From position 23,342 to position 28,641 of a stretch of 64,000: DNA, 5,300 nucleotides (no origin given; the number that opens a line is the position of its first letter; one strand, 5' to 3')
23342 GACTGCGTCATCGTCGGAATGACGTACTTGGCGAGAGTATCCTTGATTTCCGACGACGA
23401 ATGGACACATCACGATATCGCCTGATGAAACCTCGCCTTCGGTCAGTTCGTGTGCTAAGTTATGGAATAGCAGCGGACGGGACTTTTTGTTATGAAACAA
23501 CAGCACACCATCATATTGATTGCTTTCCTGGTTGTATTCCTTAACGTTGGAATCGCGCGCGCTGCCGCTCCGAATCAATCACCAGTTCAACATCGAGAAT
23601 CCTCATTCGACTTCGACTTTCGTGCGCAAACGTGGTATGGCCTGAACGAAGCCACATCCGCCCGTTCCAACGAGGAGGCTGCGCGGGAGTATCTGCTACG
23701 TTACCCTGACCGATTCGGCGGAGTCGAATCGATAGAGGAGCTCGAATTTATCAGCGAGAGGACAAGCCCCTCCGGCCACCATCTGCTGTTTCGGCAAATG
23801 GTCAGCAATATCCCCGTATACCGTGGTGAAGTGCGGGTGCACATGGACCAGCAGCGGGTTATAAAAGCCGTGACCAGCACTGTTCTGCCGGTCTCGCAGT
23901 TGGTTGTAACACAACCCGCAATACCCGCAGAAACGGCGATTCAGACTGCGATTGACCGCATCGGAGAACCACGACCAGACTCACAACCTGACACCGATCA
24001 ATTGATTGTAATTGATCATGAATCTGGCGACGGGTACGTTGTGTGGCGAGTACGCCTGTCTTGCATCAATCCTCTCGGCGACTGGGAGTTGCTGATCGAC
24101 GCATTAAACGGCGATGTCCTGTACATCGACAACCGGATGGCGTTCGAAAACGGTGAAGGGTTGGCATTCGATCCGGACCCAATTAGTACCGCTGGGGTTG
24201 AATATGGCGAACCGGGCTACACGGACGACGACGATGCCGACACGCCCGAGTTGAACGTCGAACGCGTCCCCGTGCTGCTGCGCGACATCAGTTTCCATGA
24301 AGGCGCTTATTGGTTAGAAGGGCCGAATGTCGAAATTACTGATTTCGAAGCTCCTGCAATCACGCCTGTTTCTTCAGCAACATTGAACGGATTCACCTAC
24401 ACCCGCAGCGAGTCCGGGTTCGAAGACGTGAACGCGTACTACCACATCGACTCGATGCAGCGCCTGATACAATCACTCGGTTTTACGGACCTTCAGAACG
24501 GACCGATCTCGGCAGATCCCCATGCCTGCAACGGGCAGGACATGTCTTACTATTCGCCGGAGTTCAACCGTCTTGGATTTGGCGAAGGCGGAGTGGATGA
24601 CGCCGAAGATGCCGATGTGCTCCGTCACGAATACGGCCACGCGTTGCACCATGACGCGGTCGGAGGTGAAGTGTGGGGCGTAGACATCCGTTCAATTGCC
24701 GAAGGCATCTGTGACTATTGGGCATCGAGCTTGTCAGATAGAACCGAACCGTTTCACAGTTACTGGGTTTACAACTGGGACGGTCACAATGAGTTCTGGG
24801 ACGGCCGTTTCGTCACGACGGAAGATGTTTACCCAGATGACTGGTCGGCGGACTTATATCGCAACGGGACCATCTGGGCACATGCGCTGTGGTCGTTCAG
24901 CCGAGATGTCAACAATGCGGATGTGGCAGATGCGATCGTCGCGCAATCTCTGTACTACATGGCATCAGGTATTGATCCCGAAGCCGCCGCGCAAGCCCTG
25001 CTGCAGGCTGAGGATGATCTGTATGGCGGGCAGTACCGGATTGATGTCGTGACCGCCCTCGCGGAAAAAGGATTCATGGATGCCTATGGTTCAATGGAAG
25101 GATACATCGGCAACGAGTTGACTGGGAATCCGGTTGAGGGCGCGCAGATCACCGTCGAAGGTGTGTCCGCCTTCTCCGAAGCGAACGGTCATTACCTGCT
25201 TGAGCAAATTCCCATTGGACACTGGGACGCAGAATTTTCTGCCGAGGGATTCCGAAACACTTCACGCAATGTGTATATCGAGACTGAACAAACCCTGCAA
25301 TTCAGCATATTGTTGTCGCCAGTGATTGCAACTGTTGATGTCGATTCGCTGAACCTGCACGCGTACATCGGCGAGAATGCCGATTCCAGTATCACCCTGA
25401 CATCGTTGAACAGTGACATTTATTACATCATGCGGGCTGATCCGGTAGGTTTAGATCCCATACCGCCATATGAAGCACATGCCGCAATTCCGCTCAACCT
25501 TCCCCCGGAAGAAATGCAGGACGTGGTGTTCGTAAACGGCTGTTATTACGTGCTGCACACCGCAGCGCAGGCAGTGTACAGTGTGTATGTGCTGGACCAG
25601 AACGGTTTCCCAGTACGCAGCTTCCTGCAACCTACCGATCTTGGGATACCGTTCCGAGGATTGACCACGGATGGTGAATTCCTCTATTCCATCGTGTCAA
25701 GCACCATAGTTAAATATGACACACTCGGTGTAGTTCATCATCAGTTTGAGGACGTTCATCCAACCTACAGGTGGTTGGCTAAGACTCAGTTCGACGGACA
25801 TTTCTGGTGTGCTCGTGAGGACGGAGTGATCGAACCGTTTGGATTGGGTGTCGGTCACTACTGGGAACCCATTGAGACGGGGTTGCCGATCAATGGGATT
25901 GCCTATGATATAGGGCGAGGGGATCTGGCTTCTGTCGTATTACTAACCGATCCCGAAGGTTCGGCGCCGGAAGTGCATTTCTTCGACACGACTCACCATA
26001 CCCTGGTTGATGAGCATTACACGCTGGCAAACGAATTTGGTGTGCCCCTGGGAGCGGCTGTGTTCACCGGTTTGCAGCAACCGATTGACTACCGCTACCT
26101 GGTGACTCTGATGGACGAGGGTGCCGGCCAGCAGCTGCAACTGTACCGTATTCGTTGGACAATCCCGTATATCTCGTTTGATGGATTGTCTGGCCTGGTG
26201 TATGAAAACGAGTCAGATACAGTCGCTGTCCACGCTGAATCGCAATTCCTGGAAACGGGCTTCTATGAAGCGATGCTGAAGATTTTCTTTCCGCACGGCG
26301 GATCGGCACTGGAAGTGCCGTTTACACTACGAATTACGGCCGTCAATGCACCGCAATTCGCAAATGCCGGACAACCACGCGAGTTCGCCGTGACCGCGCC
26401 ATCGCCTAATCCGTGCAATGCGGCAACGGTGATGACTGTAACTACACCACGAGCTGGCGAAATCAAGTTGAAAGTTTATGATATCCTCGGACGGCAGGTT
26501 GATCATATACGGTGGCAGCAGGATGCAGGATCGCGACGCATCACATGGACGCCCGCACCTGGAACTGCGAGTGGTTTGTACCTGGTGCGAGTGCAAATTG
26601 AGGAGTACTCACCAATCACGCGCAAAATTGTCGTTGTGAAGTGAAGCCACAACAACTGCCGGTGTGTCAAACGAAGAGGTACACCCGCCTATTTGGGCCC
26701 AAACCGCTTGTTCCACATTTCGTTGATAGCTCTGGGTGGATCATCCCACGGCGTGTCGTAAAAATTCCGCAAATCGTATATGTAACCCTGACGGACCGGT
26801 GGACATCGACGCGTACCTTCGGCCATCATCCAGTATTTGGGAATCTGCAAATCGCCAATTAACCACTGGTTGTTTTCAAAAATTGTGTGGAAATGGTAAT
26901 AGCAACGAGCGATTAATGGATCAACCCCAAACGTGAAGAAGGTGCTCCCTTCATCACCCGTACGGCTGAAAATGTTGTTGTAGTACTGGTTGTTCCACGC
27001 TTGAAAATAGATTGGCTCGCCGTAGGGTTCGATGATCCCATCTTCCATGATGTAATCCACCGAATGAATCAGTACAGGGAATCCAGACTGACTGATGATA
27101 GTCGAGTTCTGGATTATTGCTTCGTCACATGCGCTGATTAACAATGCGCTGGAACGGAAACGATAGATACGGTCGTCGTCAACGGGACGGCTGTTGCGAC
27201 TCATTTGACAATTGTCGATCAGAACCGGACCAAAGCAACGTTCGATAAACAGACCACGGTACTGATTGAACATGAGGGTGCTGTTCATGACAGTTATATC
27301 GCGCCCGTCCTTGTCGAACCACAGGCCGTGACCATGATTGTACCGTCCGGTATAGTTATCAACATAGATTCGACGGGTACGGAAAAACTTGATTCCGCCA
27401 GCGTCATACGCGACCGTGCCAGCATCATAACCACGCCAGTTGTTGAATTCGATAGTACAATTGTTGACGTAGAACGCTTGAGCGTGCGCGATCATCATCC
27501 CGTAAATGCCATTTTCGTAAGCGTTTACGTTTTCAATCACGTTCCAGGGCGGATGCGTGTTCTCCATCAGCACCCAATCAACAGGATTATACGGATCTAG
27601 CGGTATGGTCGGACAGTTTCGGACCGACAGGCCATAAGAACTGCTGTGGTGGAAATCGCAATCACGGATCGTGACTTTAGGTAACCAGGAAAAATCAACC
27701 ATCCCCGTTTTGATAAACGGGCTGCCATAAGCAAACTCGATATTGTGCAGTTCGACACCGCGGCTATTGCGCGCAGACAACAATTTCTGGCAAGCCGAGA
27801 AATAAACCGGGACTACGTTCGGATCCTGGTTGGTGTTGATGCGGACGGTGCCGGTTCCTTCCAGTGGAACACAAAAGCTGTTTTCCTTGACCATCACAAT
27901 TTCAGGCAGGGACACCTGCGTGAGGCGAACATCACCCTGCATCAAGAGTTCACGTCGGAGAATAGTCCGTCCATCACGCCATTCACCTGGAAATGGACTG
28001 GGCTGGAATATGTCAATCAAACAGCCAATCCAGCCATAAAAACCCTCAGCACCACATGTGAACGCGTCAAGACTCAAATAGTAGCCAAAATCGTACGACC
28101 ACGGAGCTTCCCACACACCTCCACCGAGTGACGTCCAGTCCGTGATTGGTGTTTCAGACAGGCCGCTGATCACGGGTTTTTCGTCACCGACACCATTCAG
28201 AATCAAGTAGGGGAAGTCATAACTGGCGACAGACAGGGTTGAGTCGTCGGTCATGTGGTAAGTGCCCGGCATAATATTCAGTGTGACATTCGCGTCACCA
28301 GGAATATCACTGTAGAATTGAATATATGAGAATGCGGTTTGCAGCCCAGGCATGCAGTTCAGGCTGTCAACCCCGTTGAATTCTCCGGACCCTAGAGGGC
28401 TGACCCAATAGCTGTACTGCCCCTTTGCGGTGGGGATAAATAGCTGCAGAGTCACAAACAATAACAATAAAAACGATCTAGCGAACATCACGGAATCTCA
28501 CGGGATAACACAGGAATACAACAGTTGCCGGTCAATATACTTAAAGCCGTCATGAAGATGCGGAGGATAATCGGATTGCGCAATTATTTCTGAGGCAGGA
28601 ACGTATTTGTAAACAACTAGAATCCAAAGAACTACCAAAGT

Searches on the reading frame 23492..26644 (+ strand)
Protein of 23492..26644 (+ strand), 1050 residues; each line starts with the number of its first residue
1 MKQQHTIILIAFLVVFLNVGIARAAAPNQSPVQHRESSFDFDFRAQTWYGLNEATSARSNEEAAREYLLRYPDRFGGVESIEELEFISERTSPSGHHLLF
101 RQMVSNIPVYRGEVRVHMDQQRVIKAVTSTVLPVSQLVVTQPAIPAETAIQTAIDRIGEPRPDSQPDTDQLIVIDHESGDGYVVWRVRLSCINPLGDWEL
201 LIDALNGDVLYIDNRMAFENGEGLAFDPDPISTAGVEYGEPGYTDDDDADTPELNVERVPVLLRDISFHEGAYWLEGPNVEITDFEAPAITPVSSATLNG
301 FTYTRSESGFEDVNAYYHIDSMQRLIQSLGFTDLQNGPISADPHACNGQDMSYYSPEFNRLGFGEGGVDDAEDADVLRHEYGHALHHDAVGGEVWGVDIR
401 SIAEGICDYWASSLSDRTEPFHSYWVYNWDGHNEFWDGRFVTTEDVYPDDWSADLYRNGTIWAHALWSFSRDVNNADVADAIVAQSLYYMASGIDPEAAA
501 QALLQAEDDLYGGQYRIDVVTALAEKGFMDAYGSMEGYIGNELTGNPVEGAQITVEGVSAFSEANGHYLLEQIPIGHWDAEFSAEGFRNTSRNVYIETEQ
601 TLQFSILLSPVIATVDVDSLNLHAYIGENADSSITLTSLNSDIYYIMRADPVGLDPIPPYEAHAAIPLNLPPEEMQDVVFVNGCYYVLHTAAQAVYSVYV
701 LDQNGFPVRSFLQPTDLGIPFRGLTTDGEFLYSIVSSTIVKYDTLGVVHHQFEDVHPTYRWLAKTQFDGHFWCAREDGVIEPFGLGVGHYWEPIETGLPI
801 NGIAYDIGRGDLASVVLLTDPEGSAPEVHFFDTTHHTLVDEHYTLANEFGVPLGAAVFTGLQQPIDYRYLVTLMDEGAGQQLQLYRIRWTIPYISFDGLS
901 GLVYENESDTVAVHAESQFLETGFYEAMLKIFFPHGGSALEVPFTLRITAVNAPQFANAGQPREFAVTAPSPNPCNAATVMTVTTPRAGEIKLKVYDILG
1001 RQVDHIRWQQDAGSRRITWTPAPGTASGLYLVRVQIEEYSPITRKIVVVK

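Call 15: search_protein_families(library=pfam, proteins=[window:23492-26644:+], max_evalue=0.001)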
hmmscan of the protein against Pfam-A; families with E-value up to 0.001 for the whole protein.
window:23492-26644:+ (1050 aa): 3 families
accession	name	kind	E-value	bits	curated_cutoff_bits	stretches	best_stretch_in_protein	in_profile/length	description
PF13620.12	CarboxypepD_reg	-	1.9e-10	41.4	32.3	1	535-607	2-80/82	Carboxypeptidase regulatory-like domain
PF13715.12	CarbopepD_reg_2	-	1.6e-06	28.5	32.2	1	536-610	2-78/88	CarboxypepD_reg-like domain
PF18962.6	Por_Secre_tail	-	3.9e-05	24.3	27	1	972-1048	3-75/75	Secretion system C-terminal sorting domain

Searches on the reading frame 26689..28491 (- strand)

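Call 15: search_protein_families(library=pfam, proteins=[window:26689-28491:-], max_evalue=0.001)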
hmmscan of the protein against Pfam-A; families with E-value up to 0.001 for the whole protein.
window:26689-28491:- (600 aa): 2 families
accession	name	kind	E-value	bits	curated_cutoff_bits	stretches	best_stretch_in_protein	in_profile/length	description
PF13229.12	Beta_helix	-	1.5e-19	70.7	25.9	1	273-434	11-138/158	Right handed beta helix region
PF05048.19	NosD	-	8.3e-05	22.6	23.6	0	317-508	27-169/212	Periplasmic copper-binding protein (NosD)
